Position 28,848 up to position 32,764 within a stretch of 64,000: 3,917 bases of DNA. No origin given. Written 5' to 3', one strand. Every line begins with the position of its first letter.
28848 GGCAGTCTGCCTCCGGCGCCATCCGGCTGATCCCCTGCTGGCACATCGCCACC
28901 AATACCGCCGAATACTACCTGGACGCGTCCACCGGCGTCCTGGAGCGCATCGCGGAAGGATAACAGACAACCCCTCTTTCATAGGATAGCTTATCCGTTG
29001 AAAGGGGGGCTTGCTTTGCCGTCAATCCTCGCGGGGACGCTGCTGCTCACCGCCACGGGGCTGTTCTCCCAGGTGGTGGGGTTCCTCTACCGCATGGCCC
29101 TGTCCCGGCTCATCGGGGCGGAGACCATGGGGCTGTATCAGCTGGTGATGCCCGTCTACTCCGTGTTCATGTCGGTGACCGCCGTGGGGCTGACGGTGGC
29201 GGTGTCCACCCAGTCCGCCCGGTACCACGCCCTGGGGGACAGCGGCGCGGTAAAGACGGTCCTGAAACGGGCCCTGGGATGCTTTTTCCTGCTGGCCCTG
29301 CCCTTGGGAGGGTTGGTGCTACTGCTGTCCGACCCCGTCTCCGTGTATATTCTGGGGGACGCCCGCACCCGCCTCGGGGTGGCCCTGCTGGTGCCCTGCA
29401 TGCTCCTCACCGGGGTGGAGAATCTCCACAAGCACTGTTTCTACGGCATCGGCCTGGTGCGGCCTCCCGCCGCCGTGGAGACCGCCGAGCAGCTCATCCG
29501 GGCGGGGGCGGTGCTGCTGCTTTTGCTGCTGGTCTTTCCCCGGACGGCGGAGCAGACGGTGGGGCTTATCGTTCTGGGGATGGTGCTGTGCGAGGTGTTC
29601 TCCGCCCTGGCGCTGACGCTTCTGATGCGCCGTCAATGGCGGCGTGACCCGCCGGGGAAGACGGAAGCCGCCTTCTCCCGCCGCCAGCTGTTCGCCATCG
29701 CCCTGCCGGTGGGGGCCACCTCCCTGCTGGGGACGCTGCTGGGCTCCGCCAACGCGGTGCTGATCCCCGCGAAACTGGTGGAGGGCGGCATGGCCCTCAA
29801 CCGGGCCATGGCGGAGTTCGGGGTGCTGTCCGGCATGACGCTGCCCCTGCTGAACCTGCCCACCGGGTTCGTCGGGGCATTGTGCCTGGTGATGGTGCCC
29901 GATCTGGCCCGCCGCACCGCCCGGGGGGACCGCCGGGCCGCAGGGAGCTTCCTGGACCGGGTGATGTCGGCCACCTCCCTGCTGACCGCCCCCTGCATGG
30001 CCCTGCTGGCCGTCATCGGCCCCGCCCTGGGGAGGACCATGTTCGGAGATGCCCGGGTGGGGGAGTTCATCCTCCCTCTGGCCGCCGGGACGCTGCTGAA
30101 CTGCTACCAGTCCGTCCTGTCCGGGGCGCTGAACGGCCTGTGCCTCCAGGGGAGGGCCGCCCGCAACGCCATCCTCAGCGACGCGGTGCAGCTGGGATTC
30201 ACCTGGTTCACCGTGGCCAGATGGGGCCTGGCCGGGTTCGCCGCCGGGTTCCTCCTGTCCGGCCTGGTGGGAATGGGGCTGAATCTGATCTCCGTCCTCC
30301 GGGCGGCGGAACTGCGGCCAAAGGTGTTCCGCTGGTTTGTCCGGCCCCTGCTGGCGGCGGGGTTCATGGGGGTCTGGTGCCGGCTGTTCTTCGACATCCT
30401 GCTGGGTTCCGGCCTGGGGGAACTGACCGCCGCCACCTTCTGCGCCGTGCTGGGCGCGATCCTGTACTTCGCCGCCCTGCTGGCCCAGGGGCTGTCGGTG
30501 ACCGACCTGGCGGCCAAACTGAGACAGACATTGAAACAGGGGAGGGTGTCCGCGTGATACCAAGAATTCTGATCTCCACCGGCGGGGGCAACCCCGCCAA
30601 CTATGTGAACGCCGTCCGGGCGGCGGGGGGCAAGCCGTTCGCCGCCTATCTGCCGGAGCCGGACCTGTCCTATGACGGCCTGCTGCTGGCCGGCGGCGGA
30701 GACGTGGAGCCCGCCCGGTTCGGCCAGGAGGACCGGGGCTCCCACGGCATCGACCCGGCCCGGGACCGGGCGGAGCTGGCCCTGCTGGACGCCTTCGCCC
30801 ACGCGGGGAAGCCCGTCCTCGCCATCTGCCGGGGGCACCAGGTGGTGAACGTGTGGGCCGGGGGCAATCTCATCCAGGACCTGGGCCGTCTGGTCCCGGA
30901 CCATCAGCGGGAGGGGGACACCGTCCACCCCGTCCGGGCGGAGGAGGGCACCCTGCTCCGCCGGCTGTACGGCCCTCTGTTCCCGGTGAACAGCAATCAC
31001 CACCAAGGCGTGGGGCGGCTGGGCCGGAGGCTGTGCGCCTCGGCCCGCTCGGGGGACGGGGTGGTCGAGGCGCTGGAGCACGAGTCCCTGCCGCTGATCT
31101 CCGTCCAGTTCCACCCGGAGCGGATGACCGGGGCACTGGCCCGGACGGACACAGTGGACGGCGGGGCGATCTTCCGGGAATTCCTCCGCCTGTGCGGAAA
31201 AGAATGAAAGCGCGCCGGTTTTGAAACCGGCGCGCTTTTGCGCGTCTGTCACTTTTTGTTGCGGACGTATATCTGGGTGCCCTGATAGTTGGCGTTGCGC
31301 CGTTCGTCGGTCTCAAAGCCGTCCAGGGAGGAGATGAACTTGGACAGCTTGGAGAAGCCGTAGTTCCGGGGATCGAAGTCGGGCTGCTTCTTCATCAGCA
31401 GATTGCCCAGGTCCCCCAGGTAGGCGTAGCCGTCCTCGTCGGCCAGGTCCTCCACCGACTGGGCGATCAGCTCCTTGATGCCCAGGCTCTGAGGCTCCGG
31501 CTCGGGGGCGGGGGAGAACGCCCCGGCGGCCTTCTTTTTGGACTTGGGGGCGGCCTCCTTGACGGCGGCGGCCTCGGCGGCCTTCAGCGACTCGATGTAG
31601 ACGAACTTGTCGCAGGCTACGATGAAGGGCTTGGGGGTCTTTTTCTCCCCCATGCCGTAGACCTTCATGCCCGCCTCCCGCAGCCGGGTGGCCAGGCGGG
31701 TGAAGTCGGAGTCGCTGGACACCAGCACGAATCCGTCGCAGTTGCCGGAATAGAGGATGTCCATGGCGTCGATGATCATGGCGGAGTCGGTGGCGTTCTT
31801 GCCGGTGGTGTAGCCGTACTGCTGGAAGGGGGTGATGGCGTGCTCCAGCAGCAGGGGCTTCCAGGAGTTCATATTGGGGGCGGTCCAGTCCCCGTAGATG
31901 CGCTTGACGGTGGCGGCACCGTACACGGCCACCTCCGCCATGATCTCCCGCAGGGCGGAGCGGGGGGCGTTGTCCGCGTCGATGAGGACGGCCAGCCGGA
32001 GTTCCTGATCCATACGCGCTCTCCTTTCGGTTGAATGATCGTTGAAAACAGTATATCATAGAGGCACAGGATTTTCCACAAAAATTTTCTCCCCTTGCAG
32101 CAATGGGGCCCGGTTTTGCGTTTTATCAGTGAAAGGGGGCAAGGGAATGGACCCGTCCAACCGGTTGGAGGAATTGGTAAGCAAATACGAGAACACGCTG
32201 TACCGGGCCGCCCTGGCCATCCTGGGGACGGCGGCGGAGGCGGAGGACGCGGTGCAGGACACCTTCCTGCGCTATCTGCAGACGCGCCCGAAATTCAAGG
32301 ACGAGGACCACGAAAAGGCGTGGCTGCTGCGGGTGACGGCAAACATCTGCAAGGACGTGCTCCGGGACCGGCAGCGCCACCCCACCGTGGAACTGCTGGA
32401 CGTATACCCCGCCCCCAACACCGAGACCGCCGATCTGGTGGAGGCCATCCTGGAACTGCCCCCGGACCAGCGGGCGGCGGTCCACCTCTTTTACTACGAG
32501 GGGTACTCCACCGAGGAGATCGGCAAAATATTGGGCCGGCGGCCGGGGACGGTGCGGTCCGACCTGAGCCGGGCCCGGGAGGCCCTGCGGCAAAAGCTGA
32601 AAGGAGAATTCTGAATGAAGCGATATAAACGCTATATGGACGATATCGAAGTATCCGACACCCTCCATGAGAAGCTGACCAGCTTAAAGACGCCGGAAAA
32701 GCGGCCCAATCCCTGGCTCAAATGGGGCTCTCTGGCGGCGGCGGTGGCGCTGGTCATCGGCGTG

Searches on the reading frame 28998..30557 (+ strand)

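Call 76: search_protein_families(library=pfam, proteins=[window:28998-30557:+], max_evalue=0.000001)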
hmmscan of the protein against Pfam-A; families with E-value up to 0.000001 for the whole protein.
window:28998-30557:+ (519 aa): 1 family
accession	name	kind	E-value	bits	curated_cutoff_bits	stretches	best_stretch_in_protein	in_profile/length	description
PF01943.22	Polysacc_synt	-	3.1e-14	53.5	28.2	1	11-257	2-233/274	Polysaccharide biosynthesis protein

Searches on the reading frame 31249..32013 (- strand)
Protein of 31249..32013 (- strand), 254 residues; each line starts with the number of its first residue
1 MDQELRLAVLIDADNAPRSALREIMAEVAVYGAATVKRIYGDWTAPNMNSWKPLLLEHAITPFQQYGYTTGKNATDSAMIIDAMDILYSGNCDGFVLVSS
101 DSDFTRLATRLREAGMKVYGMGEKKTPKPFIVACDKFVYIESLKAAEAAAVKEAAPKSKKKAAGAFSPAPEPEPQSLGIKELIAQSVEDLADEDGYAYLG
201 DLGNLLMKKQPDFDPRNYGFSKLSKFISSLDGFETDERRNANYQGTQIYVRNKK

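Call 76: search_protein_families(library=pfam, proteins=[window:31249-32013:-], max_evalue=0.000001)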
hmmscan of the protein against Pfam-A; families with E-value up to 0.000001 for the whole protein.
window:31249-32013:- (254 aa): 2 families
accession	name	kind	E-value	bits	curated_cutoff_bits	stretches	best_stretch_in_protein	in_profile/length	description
PF01936.24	NYN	-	1.2e-37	130.1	24.2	1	6-141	1-145/145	NYN domain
PF12872.13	OST-HTH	-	2.5e-17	62.9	23.8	1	179-242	9-68/71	OST-HTH/LOTUS domain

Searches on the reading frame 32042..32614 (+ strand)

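Call 77: search_protein_families(library=pfam, proteins=[window:32042-32614:+], max_evalue=0.000001)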
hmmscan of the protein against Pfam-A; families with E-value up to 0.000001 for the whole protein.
window:32042-32614:+ (190 aa): 4 families
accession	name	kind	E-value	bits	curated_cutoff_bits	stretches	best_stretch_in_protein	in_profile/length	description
PF08281.18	Sigma70_r4_2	-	1.1e-16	60.6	25.7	1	131-182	3-54/54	Sigma-70, region 4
PF04542.20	Sigma70_r2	-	2.3e-15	56.6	24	1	45-112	1-70/71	Sigma-70 region 2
PF04545.22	Sigma70_r4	-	2.5e-10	40.2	24.1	1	135-184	1-50/50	Sigma-70, region 4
PF07638.17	Sigma70_ECF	-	1.7e-07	31.8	21.1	0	130-187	127-184/185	ECF sigma factor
